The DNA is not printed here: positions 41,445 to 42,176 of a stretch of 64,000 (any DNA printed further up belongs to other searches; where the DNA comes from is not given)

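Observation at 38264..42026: Two AcpS-type (about 140 aa) phosphopantetheinyl transferases inside a cyanobacterial NRPS/PKS cluster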

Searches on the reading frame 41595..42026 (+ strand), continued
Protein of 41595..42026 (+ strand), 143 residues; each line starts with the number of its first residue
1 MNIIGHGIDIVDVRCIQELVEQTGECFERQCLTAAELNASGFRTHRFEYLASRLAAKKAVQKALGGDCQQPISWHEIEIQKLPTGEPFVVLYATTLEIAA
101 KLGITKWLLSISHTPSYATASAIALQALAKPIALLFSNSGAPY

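Call 59: fold_search(model_id=the predicted structure, library=pdb)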
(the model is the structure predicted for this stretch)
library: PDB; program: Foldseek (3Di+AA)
matches with E <= 10: 509; with E <= 0.001: 83
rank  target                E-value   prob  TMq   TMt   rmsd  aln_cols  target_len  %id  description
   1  3qmn_X                1.1e-12  1.00  0.82  0.93   1.8       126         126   32  Crystal Structure of 4'-Phosphopantetheinyl Transferase AcpS from Vibrio cholerae O1 biovar eltor (released 2011-03-02)
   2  3qmn_E                1.5e-12  1.00  0.83  0.93   1.8       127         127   32  Crystal Structure of 4'-Phosphopantetheinyl Transferase AcpS from Vibrio cholerae O1 biovar eltor (released 2011-03-02)
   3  3qmn_A                5.0e-12  1.00  0.82  0.93   1.8       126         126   32  Crystal Structure of 4'-Phosphopantetheinyl Transferase AcpS from Vibrio cholerae O1 biovar eltor (released 2011-03-02)
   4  2wdy                  5.3e-12  1.00  0.77  0.89   2.1       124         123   33  Crystal structure of the Streptomyces coelicolor D111A AcpS mutant in complex with cofactor CoA at 1.4 A (released 2010-04-21)
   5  2jbz                  6.4e-12  1.00  0.77  0.88   2.1       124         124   33  Crystal structure of the Streptomyces coelicolor holo-[Acyl-carrier-protein] Synthase (AcpS) in complex with coenzyme A  (released 2007-01-23)
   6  5vcb_G                7.3e-12  1.00  0.77  0.90   2.3       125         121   26  Crystal structure of holo-(acyl-carrier-protein) synthase:holo(acyl-carrier-protein) complex from Escherichia Coli. (released 2017-11-01)
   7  5vbx_A                7.8e-12  1.00  0.81  0.92   1.8       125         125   26  Crystal structure of holo-[acyl-carrier-protein] synthase (AcpS) from Escherichia coli (released 2017-11-01)
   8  2jca_A                7.8e-12  1.00  0.77  0.89   2.0       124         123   33  Crystal structure of the streptomyces coelicolor holo- [Acyl-carrier-protein] Synthase (AcpS) at 2 A. (released 2007-01-30)
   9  5vcb_B                1.0e-11  1.00  0.77  0.92   1.9       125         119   26  Crystal structure of holo-(acyl-carrier-protein) synthase:holo(acyl-carrier-protein) complex from Escherichia Coli. (released 2017-11-01)
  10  3qmn_S                1.3e-11  1.00  0.82  0.93   1.8       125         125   33  Crystal Structure of 4'-Phosphopantetheinyl Transferase AcpS from Vibrio cholerae O1 biovar eltor (released 2011-03-02)
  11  5xuh_B                1.5e-11  1.00  0.78  0.94   1.6       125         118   26  Crystal structure of Escherichia coli holo-[acyl-carrier-protein] synthase (AcpS) D9A mutant in complex with CoA (released 2018-06-27)
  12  2wds                  1.7e-11  1.00  0.77  0.88   2.1       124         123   32  Crystal structure of the Streptomyces coelicolor H110A AcpS mutant in complex with cofactor CoA at 1.3 A (released 2010-04-21)
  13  5vcb_H                1.8e-11  1.00  0.76  0.89   2.2       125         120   27  Crystal structure of holo-(acyl-carrier-protein) synthase:holo(acyl-carrier-protein) complex from Escherichia Coli. (released 2017-11-01)
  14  5vcb_M                2.6e-11  1.00  0.77  0.89   2.2       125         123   26  Crystal structure of holo-(acyl-carrier-protein) synthase:holo(acyl-carrier-protein) complex from Escherichia Coli. (released 2017-11-01)
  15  5xuh_A                3.1e-11  1.00  0.81  0.91   2.0       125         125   26  Crystal structure of Escherichia coli holo-[acyl-carrier-protein] synthase (AcpS) D9A mutant in complex with CoA (released 2018-06-27)
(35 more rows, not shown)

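Call 83: find_encoding_contigs(protein=P0223, flank=7000, max_places=1)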
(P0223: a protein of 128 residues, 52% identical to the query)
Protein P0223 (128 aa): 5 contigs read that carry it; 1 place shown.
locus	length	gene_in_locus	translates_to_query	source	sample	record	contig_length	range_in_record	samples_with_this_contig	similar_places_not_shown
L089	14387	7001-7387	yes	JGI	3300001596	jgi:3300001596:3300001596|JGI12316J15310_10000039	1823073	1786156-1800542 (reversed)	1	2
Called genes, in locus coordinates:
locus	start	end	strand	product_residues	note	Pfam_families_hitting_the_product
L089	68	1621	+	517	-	PF00202:Aminotran_3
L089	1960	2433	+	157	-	-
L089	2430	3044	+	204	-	PF27188:SfmD_perox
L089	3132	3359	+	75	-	-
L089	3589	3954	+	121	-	PF01648:ACPS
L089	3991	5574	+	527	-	PF00501:AMP-binding, PF13193:AMP-binding_C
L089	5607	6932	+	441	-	PF00425:Chorismate_bind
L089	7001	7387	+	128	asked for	PF01648:ACPS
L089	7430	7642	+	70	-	PF03621:MbtH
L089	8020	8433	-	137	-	-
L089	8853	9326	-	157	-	-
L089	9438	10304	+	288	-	PF13469:Sulfotransfer_3 (faint)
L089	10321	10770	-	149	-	-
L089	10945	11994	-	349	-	PF14315:DUF4380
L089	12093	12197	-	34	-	-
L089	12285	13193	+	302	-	PF00487:FA_desaturase (weak)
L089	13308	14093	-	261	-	PF00005:ABC_tran, PF09818:ABC_ATPase (faint), PF02463:SMC_N (weak), PF13304:AAA_21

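Call 84: find_encoding_contigs(protein=P0199, flank=7000, max_places=1)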
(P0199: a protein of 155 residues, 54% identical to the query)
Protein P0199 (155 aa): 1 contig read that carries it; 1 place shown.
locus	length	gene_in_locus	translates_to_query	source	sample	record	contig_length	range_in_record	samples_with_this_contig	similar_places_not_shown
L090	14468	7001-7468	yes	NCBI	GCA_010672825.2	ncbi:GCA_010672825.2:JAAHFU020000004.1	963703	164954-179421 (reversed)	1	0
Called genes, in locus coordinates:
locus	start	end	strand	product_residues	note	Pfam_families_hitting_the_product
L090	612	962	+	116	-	-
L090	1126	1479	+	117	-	PF02312:CBF_beta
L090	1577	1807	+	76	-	PF03621:MbtH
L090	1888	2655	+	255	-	PF00975:Thioesterase, PF12697:Abhydrolase_6 (weak)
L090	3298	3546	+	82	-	-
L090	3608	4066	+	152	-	PF01648:ACPS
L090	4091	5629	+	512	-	PF00501:AMP-binding, PF13193:AMP-binding_C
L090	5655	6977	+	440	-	PF00425:Chorismate_bind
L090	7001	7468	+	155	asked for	PF01648:ACPS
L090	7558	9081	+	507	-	PF00108:Thiolase_N (weak), PF08545:ACP_syn_III, PF08541:ACP_syn_III_C, PF00550:PP-binding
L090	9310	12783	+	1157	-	PF18563:TubC_N, PF00668:Condensation, PF00501:AMP-binding, PF13193:AMP-binding_C, PF00550:PP-binding (weak)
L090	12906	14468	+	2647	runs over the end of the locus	PF00109:ketoacyl-synt, PF02801:Ketoacyl-synt_C, PF16197:KAsynt_C_assoc, PF22336:RhiE-like_linker, PF22621:CurL-like_PKS_C, PF00698:Acyl_transf_1, PF13489:Methyltransf_23, PF08241:Methyltransf_11, +14 more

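Call 85: find_encoding_contigs(protein=P0142, flank=7000, max_places=1)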
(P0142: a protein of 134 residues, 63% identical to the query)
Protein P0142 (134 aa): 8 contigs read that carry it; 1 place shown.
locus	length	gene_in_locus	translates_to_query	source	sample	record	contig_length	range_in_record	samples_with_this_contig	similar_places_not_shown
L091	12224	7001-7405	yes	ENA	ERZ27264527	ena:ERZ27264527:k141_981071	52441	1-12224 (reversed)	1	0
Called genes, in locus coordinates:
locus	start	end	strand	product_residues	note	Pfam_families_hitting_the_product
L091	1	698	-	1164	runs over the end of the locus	PF18563:TubC_N, PF00668:Condensation, PF00501:AMP-binding, PF13193:AMP-binding_C, PF00550:PP-binding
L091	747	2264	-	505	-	PF00108:Thiolase_N (faint), PF08545:ACP_syn_III, PF08541:ACP_syn_III_C, PF00550:PP-binding (weak)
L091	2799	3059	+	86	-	-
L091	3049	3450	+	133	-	PF01648:ACPS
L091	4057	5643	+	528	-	PF00501:AMP-binding, PF13193:AMP-binding_C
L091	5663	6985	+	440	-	PF00425:Chorismate_bind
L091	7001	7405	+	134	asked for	PF01648:ACPS (weak)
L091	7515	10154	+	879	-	PF11741:AMIN (weak), PF07715:Plug, PF00593:TonB_dep_Rec_b-barrel, PF25183:OMP_b-brl_4 (weak)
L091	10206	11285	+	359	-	PF01497:Peripla_BP_2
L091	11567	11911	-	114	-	PF00892:EamA, PF05653:Mg_trans_NIPA (weak)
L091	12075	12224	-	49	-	?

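Call 86: find_encoding_contigs(protein=P0133, flank=7000, max_places=1)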
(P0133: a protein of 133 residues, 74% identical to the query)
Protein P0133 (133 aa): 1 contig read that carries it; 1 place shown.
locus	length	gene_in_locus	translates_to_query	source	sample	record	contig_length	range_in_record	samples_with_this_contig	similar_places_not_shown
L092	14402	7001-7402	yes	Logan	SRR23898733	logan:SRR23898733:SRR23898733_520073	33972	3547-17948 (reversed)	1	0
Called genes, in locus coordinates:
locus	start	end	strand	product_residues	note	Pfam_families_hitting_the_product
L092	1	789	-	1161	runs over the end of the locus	PF18563:TubC_N, PF00668:Condensation, PF00501:AMP-binding, PF13193:AMP-binding_C, PF00550:PP-binding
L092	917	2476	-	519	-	PF00108:Thiolase_N (weak), PF08545:ACP_syn_III, PF08541:ACP_syn_III_C, PF00550:PP-binding (weak)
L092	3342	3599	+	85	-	-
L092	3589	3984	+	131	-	PF01648:ACPS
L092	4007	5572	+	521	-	PF00501:AMP-binding, PF13193:AMP-binding_C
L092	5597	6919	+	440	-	PF00425:Chorismate_bind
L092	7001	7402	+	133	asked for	PF01648:ACPS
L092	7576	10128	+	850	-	PF11741:AMIN, PF07715:Plug, PF00593:TonB_dep_Rec_b-barrel, PF25183:OMP_b-brl_4 (weak)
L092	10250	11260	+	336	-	PF01497:Peripla_BP_2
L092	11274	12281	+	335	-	PF06999:Suc_Fer-like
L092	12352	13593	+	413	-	PF05977:MFS_3, PF07690:MFS_1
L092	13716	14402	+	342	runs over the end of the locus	PF01032:FecCD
